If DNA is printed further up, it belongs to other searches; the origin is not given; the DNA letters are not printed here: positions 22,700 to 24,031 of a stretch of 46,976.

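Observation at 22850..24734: KDO-type sugar cluster in which the KdsD isomerase (SIS) domain is replaced by a transaldolase/F6P-aldolase-like barrel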

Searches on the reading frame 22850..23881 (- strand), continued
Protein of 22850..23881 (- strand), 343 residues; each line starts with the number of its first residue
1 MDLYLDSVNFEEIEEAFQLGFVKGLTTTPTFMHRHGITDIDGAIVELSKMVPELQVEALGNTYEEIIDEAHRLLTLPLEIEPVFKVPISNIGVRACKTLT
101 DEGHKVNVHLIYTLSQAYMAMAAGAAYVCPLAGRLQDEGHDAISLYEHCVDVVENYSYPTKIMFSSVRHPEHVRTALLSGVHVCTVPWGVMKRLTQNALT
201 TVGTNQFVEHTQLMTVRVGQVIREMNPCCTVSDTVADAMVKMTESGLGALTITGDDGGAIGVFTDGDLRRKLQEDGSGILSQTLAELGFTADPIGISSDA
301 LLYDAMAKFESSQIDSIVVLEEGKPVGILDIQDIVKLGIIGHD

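Call 80: search_protein_families(library=pfam, proteins=[L138:584-1228:+, L135:3318-4256:+, L141:439-1176:+, L113:7490-8509:+, L123:1570-2259:+, L134:3700-4431:+, L122:7000-7704:+, L159:5433-5981:+, L123:4626-5204:+, L170:1268-2545:+], max_evalue=0.0001)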
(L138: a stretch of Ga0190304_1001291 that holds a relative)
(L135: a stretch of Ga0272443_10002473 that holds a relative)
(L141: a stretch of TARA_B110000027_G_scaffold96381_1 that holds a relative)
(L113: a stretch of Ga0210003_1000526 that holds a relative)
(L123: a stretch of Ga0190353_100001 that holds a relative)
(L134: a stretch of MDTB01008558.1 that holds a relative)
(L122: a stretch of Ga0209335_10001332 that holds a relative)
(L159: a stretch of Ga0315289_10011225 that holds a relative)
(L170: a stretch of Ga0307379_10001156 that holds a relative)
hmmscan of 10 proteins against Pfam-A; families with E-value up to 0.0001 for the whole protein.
L138:584-1228:+ (214 aa): 1 family
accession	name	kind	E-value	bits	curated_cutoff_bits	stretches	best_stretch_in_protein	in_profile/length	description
PF02348.25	CTP_transf_3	-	3.3e-14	53.6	22.6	1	8-198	6-193/217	Cytidylyltransferase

L135:3318-4256:+ (312 aa): 2 families
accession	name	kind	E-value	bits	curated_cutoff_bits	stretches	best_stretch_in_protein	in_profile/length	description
PF04055.27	Radical_SAM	-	9e-17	62.2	29.5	1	45-182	1-143/166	Radical SAM superfamily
PF13186.11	SPASM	-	3.4e-14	53.3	21.5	1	235-304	1-66/67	Iron-sulfur cluster-binding domain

L141:439-1176:+ (245 aa): 2 families
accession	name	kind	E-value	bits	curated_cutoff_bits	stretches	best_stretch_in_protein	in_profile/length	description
PF02348.25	CTP_transf_3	-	1.1e-39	136.9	22.6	1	8-213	3-217/217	Cytidylyltransferase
PF12804.13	NTP_transf_3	-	2.4e-06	28.2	27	1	14-113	13-109/160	MobA-like NTP transferase domain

L113:7490-8509:+ (339 aa): 3 families
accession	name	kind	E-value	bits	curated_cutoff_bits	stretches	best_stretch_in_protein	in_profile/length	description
PF01408.29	GFO_IDH_MocA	-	2.9e-14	54.2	24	1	8-114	1-108/120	Oxidoreductase family, NAD-binding Rossmann fold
PF22725.1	GFO_IDH_MocA_C3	-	7e-11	42.6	27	1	136-237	3-108/124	GFO/IDH/MocA C-terminal domain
PF02894.22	GFO_IDH_MocA_C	-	2.4e-10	41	22.9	0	138-203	1-68/218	Oxidoreductase family, C-terminal alpha/beta domain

L123:1570-2259:+ (229 aa): 1 family
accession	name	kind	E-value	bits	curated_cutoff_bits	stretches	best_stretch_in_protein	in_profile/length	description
PF01973.23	MptE-like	-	4.7e-18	66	34.6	1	8-165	15-169/171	6-hydroxymethylpterin diphosphokinase MptE-like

L134:3700-4431:+ (243 aa): 3 families
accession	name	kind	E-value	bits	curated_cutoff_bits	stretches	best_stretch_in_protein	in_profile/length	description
PF00106.31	adh_short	-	3.7e-24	85.7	26.6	1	10-196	1-192/195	short chain dehydrogenase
PF13561.12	adh_short_C2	-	1.3e-21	77.7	27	1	16-242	1-234/236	Enoyl-(Acyl carrier protein) reductase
PF13460.12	NAD_binding_10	-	1.2e-06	29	27.2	1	16-164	1-117/184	NAD(P)H-binding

L122:7000-7704:+ (234 aa): 1 family
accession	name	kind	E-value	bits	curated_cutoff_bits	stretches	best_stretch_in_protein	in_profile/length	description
PF13578.12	Methyltransf_24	-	1.8e-10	42.1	26.3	1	76-193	1-104/105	Methyltransferase domain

L159:5433-5981:+ (182 aa): 2 families
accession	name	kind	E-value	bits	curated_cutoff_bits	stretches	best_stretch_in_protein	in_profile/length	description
PF08282.18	Hydrolase_3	-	1.3e-10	41.9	20.9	1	78-149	181-252/255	haloacid dehalogenase-like hydrolase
PF00702.32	Hydrolase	-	2.9e-10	41.3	26.4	1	48-120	110-191/191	haloacid dehalogenase-like hydrolase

L123:4626-5204:+ (192 aa): 6 families
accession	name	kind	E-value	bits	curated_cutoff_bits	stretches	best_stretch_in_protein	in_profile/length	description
PF13489.12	Methyltransf_23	-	1.9e-13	50.9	27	1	36-142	22-123/164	Methyltransferase domain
PF13649.12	Methyltransf_25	-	4.4e-13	50.2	27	1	40-131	1-97/97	Methyltransferase domain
PF13847.12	Methyltransf_31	-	5.9e-12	45.9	27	1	36-142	3-116/145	Methyltransferase domain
PF08241.18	Methyltransf_11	-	3.5e-11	44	21.2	1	41-135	1-95/95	Methyltransferase domain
PF08242.18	Methyltransf_12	-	1.2e-10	42.4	30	1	41-133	1-98/98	Methyltransferase domain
PF08003.17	Methyltransf_9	-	6.6e-05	22.5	23.8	1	35-136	114-218/315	Protein of unknown function (DUF1698)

L170:1268-2545:+ (425 aa): 0 families

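Call 86: search_protein_families(library=pfam, proteins=[L094:1-534:+], max_evalue=0.01)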
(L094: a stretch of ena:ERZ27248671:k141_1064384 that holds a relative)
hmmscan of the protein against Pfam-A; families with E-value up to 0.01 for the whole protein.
L094:1-534:+ (177 aa): 1 family
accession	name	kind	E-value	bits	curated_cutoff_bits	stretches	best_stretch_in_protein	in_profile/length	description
PF21328.3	Gp44_lid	-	0.00084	19.9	27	1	28-76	6-55/63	Sliding-clamp-loader large subunit, AAA+ ATPase lid domain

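Call 87: search_dna_similar(query=P0184, collection=phages, mode=protein, max_rows=30)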
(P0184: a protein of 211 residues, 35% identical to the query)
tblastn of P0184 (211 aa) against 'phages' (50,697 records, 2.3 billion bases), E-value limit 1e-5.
Records with a match: 503; places in all: 505; records where one place covers at least 80% of the query: 501.
Best place of each record, by identity: <60% 503.
By first word of the organism name: Synechococcus 352; Cyanophage 74; Prochlorococcus 34; Listeria 17; Bacteriophage 9; Marine 9; Salmonella 3; Enterococcus 2; Staphylococcus 2; Tiamatvirus 1.
By host as written in the record: - 191; Synechococcus 108; Synechococcus sp. 33; Synechococcus sp. WH7803 28; Synechococcus sp. WH8102 20; Listeria monocytogenes 17; Synechococcus sp. WH 7803 13; Synechococcus sp. MW02 10; and 32 more.
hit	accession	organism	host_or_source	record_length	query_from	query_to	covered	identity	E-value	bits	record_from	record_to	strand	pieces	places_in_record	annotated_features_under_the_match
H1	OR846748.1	Listeria phage LM 4-11-1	Listeria monocytogenes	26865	1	210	100%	42.2%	8e-40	149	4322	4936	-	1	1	record has no annotation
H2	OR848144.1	Listeria phage LM 4-14-1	Listeria monocytogenes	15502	1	210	100%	42.2%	2e-39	149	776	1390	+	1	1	record has no annotation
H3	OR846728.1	Listeria phage LM 4-11-1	Listeria monocytogenes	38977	1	210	100%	42.2%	2e-39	149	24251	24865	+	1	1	record has no annotation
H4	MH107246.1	Synechococcus phage S-B64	Synechococcus sp. WH8102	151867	1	210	100%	39.2%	7e-42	155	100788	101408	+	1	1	transaldolase-like protein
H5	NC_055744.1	Synechococcus phage S-B64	Synechococcus sp. WH8102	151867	1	210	100%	39.2%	7e-42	155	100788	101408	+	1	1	transaldolase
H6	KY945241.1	Synechococcus phage S-H35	Synechococcus sp. WH8102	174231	1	210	100%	39.2%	7e-42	155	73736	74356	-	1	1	transaldolase-like protein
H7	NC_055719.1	Synechococcus phage S-H35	Synechococcus sp. WH8102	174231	1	210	100%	39.2%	7e-42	155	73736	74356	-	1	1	transaldolase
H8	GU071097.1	Synechococcus phage S-SSM5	Synechococcus sp. WH8102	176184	1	210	100%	39.2%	2e-39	148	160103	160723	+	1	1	talC: transaldolase-like protein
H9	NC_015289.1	Synechococcus phage S-SSM5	Synechococcus sp. WH8102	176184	1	210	100%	39.2%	2e-39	148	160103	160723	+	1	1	talC: transaldolase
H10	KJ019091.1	Synechococcus phage ACG-2014f_Syn7803US26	-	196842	1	211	100%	38.8%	2e-37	143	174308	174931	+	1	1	transaldolase-like protein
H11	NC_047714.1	Synechococcus phage ACG-2014f_Syn7803US26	-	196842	1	211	100%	38.8%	2e-37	143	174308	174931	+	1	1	transaldolase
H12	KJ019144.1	Synechococcus phage ACG-2014f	-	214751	1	211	100%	38.8%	2e-37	143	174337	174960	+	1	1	transaldolase-like protein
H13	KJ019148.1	Synechococcus phage ACG-2014f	-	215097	1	211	100%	38.8%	2e-37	143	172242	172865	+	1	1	transaldolase-like protein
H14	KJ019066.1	Synechococcus phage ACG-2014f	-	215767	1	211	100%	38.8%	2e-37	143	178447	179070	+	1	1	transaldolase-like protein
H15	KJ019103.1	Synechococcus phage ACG-2014f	-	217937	1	211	100%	38.8%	2e-37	143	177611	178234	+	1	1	transaldolase-like protein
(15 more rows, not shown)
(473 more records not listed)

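Call 88: get_annotated_region(hit=H9, flank=4000)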
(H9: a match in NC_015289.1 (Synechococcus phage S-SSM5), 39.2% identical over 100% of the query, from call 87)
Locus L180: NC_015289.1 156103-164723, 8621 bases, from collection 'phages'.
description: Synechococcus phage S-SSM5, complete genome.
organism: Synechococcus phage S-SSM5 (NCBI taxid 445685)
taxonomy: Viruses; Duplodnaviria; Heunggongvirae; Uroviricota; Caudoviricetes; Kyanoviridae; Glaucusvirus; Glaucusvirus ssm5
host: Synechococcus sp. WH8102; source: Sargasso Sea; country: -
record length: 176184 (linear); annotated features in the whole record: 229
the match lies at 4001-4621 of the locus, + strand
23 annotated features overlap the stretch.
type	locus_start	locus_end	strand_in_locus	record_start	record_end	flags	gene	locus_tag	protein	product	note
CDS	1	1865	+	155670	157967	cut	nrdA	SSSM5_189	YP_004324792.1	ribonucleotide reductase large subunit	T4-LIKE GC: 203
CDS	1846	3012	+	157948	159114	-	nrdB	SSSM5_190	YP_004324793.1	ribonucleoside diphosphate reductase small subunit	T4-LIKE GC: 204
CDS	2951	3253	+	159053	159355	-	-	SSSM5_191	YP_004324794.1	hypothetical protein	T4-LIKE GC: 659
CDS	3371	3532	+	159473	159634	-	-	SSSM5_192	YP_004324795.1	hypothetical protein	T4-LIKE GC: 430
CDS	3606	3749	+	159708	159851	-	-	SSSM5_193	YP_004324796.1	DUF4278 domain-containing protein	T4-LIKE GC: 660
CDS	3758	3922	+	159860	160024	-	-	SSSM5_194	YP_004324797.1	hypothetical protein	T4-LIKE GC: 432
CDS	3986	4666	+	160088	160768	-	talC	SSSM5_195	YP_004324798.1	transaldolase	T4-LIKE GC: 239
CDS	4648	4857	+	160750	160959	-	-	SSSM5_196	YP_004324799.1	hypothetical protein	T4-LIKE GC: 662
CDS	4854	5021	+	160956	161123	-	-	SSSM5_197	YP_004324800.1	hypothetical protein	T4-LIKE GC: 433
CDS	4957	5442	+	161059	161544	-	-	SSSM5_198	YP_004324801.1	NAD synthetase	T4-LIKE GC: 213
CDS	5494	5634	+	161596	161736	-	-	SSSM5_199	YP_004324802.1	hypothetical protein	T4-LIKE GC: 663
tRNA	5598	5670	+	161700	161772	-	-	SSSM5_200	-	tRNA-Arg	-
CDS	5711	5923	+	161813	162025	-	-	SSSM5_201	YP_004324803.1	hypothetical protein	T4-LIKE GC: 249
CDS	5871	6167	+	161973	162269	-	-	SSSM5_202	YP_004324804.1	hypothetical protein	T4-LIKE GC: 250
CDS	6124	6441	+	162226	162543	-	-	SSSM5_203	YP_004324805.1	hypothetical protein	T4-LIKE GC: 718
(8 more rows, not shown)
